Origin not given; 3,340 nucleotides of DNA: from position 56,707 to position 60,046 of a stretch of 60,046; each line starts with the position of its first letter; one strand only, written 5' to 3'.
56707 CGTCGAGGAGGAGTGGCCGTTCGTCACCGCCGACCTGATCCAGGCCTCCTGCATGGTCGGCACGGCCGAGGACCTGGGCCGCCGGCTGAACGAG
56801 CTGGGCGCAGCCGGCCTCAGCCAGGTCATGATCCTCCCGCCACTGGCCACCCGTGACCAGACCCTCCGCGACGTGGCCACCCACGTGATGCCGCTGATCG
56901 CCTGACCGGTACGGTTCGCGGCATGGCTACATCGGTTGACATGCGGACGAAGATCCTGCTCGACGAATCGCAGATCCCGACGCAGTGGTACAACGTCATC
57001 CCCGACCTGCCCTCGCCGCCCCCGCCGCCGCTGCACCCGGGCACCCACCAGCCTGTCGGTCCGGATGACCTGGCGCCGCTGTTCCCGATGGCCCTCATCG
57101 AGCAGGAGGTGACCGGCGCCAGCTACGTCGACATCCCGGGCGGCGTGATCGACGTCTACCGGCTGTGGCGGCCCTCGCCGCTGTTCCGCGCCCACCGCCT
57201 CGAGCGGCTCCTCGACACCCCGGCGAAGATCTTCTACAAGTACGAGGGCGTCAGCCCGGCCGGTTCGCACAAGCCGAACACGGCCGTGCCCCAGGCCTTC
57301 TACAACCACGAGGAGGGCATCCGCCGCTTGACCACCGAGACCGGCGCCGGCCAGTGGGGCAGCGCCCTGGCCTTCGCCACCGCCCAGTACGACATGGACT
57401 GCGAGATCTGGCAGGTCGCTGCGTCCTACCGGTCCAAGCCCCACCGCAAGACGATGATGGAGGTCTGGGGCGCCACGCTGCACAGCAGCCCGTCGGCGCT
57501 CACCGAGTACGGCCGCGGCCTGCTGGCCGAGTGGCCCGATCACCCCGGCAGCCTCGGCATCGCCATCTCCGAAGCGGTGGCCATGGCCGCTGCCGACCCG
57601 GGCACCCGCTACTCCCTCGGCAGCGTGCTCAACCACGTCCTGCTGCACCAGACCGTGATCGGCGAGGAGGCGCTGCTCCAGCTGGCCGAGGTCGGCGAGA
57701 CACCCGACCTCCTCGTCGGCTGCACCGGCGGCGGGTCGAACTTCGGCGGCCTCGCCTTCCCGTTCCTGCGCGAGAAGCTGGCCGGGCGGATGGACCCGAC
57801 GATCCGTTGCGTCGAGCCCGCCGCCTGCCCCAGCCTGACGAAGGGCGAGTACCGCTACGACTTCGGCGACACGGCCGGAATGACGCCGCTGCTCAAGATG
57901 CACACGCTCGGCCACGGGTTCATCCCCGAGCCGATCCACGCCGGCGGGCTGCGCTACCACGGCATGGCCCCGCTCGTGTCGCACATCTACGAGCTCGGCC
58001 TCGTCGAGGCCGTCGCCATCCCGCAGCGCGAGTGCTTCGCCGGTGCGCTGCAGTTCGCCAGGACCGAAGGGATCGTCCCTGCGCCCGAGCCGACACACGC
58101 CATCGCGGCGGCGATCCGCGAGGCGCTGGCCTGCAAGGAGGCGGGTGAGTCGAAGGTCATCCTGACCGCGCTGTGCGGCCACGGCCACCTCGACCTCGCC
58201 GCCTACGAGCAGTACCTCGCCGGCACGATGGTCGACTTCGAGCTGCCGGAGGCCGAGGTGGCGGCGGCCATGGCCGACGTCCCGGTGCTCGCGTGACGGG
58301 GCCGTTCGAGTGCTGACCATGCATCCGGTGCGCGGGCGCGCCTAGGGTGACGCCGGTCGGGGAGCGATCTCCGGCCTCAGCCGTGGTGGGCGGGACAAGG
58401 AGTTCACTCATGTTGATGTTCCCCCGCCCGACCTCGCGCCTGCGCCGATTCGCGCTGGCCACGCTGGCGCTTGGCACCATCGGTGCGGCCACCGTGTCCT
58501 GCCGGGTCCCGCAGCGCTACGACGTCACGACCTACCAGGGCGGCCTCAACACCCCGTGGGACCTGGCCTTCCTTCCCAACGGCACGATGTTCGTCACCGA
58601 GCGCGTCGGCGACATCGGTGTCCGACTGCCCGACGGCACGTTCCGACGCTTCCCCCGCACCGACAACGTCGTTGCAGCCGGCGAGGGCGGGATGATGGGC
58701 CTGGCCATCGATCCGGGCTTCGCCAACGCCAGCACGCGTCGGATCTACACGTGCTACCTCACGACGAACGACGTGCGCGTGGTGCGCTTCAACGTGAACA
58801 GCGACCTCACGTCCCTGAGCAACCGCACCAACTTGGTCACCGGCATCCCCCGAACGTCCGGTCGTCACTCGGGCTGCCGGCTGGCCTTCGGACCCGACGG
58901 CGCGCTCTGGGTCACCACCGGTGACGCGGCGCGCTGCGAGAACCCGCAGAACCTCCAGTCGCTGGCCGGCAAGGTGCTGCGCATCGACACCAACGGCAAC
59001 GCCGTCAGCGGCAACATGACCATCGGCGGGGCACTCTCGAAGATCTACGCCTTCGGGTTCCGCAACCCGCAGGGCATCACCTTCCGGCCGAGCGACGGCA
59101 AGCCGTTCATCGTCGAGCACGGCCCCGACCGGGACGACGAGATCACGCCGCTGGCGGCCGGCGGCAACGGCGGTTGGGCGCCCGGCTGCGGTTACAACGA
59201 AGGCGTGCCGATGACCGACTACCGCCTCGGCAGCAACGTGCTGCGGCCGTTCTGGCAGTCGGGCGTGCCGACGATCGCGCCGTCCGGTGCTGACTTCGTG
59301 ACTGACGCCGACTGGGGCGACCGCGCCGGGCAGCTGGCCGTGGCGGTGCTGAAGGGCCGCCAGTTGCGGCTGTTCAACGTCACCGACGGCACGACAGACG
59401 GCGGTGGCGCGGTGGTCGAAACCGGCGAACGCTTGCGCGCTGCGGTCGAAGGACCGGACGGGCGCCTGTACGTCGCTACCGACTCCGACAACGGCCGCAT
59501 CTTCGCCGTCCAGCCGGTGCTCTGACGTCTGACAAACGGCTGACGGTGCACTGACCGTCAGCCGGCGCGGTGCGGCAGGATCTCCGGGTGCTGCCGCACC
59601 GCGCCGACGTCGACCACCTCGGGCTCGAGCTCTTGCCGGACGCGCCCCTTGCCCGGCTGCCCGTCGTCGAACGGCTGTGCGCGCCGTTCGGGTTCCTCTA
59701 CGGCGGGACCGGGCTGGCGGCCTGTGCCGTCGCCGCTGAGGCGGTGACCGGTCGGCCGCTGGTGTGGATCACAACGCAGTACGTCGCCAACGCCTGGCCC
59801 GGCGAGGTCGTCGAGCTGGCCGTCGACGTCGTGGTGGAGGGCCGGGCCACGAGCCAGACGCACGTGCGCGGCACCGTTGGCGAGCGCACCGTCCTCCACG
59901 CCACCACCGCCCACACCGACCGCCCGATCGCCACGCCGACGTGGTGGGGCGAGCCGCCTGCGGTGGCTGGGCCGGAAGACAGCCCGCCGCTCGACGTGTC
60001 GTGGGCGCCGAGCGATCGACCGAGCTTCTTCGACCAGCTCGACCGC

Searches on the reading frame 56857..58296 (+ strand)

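Call 57: search_protein_families(library=pfam, proteins=[window:56857-58296:+], max_evalue=0.0001)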
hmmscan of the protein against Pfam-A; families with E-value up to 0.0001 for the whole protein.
window:56857-58296:+ (479 aa): 1 family
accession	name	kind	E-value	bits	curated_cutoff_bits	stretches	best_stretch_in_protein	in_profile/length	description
PF00291.31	PALP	-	1.8e-35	123.2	35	1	103-441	4-295/295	Pyridoxal-phosphate dependent enzyme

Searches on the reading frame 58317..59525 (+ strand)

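Call 57: search_protein_families(library=pfam, proteins=[window:58317-59525:+], max_evalue=0.0001)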
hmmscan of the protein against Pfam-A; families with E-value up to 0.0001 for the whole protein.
window:58317-59525:+ (402 aa): 1 family
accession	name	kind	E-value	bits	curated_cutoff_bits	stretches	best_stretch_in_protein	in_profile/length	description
PF07995.17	GSDH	-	1.7e-69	235.1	25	1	77-396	1-331/332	Glucose / Sorbosone dehydrogenase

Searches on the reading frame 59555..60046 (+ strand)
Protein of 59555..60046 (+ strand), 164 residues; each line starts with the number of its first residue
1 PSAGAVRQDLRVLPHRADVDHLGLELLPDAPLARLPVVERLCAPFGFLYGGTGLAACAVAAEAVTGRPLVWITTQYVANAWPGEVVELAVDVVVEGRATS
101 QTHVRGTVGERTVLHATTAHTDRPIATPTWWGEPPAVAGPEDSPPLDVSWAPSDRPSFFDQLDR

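Call 57: search_protein_families(library=pfam, proteins=[window:59555-60046:+], max_evalue=0.0001)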
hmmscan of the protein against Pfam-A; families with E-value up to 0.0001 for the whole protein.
window:59555-60046:+ (164 aa): 1 family
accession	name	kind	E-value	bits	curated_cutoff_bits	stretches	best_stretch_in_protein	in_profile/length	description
PF13622.12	4HBT_3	-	1.6e-06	28.7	24.3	1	45-117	8-79/83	Acyl-CoA thioesterase N-terminal domain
